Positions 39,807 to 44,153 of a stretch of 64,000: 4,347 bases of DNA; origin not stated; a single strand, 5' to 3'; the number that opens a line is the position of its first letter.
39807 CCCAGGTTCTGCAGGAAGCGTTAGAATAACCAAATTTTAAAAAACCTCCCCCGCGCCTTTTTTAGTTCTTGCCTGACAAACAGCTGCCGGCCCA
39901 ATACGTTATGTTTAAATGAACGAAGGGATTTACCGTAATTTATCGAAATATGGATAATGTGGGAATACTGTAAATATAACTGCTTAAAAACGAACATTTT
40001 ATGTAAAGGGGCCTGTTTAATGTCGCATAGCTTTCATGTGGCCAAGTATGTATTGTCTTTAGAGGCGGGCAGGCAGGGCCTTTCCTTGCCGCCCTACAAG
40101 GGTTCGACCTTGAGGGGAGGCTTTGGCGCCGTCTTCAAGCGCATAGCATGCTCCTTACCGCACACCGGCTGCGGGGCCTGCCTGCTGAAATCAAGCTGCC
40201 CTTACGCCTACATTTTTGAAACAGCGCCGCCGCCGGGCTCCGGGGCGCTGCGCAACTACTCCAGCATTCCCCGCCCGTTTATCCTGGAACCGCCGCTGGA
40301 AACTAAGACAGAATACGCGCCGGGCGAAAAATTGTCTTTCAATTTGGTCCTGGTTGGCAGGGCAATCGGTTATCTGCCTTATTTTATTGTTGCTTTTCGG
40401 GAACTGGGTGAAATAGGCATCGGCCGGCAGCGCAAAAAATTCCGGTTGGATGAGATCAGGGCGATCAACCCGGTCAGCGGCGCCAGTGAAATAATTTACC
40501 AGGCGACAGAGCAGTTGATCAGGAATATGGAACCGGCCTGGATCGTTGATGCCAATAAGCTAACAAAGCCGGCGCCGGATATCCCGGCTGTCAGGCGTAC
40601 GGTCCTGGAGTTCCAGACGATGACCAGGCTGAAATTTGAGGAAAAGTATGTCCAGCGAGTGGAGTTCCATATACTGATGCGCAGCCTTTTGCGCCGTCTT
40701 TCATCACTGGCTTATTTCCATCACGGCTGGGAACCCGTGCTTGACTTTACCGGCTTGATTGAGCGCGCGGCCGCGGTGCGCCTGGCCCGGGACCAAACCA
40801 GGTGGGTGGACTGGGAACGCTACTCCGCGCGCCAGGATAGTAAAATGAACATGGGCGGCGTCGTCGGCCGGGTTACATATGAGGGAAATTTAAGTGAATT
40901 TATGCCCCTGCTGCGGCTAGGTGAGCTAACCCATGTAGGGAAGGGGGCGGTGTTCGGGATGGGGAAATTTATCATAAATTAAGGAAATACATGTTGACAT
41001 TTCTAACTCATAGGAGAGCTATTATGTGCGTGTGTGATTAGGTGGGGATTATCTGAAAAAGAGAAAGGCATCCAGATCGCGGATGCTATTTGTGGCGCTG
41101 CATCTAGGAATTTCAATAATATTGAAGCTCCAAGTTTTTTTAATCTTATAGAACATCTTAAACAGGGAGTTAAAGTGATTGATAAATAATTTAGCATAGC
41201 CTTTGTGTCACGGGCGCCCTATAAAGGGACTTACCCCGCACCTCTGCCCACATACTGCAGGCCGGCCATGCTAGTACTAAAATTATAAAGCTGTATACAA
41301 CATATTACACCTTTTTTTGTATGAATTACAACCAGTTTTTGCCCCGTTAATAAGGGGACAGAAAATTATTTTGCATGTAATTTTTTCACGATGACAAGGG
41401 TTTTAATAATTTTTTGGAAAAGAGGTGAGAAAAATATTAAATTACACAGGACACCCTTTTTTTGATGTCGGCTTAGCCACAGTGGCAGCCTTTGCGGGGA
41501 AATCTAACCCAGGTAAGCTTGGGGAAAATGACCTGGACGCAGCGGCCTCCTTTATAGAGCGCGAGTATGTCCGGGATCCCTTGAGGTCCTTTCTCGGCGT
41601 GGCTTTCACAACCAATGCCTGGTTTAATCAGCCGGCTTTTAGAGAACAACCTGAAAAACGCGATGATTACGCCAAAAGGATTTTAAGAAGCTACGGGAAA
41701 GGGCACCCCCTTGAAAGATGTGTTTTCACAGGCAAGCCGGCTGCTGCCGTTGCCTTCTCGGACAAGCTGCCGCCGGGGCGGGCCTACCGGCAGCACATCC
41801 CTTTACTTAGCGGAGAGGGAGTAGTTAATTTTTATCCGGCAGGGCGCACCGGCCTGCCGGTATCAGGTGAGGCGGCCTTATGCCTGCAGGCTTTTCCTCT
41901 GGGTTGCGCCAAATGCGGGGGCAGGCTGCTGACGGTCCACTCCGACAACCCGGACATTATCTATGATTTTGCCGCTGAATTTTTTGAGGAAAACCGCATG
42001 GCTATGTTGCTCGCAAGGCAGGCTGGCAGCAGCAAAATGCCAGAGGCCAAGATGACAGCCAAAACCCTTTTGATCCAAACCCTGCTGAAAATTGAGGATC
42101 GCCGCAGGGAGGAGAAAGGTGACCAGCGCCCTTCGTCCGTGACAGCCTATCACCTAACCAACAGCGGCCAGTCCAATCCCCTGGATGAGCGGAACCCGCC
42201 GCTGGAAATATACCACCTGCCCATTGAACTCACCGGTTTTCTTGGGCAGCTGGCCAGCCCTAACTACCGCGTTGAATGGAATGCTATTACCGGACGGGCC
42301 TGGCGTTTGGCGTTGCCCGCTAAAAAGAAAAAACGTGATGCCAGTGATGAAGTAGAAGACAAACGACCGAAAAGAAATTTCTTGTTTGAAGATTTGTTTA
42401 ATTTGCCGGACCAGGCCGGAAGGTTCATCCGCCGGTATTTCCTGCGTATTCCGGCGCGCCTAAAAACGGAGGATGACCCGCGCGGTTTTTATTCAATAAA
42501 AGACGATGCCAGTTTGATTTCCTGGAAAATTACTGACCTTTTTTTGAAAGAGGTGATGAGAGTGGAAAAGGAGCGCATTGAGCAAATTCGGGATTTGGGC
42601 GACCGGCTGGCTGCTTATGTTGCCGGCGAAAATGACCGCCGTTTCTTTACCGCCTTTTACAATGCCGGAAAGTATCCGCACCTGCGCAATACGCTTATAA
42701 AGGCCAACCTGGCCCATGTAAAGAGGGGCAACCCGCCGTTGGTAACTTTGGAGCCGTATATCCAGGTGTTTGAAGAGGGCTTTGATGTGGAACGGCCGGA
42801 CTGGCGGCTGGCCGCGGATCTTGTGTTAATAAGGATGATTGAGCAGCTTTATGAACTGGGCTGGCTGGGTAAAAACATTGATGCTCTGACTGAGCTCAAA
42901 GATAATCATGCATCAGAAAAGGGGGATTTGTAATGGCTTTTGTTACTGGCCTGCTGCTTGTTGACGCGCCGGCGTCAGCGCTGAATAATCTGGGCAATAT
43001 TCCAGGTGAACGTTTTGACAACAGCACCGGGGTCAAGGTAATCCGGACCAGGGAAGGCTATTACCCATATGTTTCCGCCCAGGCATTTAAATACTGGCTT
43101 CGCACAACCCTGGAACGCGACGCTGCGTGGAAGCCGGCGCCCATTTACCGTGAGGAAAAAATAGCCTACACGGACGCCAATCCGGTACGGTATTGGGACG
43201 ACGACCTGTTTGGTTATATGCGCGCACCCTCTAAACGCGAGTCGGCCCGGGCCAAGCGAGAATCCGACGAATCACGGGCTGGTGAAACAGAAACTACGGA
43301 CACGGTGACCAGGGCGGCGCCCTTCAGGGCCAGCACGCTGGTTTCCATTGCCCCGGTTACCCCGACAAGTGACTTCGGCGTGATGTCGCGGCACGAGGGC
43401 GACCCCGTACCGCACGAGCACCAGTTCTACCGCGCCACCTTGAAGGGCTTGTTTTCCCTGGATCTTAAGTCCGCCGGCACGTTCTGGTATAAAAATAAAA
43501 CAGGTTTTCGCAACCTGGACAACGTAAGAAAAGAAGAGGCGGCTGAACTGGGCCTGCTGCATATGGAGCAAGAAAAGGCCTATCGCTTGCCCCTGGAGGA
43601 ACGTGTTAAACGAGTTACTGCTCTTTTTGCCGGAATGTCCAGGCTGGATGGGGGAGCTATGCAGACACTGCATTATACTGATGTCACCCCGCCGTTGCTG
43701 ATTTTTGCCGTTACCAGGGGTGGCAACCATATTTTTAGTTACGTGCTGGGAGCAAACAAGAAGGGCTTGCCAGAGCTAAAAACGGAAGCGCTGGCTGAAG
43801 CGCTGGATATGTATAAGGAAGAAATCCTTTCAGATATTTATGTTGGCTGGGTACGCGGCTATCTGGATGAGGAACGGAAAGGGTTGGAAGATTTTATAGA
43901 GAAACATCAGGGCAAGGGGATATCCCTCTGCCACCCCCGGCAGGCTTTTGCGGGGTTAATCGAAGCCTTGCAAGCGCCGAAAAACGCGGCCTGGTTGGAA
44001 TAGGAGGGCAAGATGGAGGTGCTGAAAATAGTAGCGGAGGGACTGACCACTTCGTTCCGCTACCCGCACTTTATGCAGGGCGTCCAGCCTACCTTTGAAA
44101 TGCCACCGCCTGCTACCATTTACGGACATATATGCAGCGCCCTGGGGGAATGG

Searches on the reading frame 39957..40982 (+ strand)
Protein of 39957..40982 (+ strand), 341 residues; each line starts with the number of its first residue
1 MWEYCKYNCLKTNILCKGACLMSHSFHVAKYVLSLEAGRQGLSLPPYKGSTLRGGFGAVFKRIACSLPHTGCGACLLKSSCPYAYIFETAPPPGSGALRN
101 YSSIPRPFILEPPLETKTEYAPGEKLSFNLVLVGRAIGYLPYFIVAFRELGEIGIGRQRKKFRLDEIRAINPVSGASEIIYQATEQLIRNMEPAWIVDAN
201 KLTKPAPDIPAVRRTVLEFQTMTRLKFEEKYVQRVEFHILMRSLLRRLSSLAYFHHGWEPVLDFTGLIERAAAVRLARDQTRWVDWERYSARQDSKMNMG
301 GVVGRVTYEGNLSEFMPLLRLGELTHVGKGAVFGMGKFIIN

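Call 59: search_protein_families(library=pfam, proteins=[window:39957-40982:+], max_evalue=0.001)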
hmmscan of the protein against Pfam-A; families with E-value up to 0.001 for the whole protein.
window:39957-40982:+ (341 aa): 1 family
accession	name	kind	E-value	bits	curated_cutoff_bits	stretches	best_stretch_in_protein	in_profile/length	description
PF10040.14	CRISPR_Cas6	-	4.6e-22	79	25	1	217-337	1-88/89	CRISPR-associated endoribonuclease Cas6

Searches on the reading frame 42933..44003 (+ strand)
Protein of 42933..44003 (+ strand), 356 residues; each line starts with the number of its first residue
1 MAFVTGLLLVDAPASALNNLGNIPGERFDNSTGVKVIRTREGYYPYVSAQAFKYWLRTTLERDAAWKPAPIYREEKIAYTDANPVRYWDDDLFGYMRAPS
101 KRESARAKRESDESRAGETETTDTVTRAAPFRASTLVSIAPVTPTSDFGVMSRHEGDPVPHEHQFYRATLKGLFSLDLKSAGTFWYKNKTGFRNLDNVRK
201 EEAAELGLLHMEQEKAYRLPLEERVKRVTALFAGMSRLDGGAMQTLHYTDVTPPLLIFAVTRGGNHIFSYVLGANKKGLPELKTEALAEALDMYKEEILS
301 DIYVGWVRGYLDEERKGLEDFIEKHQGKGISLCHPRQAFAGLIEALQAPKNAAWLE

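Call 59: search_protein_families(library=pfam, proteins=[window:42933-44003:+], max_evalue=0.001)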
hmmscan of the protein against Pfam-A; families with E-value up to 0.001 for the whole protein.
window:42933-44003:+ (356 aa): 1 family
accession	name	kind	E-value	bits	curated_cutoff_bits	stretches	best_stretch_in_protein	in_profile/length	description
PF01905.21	DevR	-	1.4e-05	24.8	23.8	0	34-236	27-223/270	CRISPR-associated negative auto-regulator DevR/Csa2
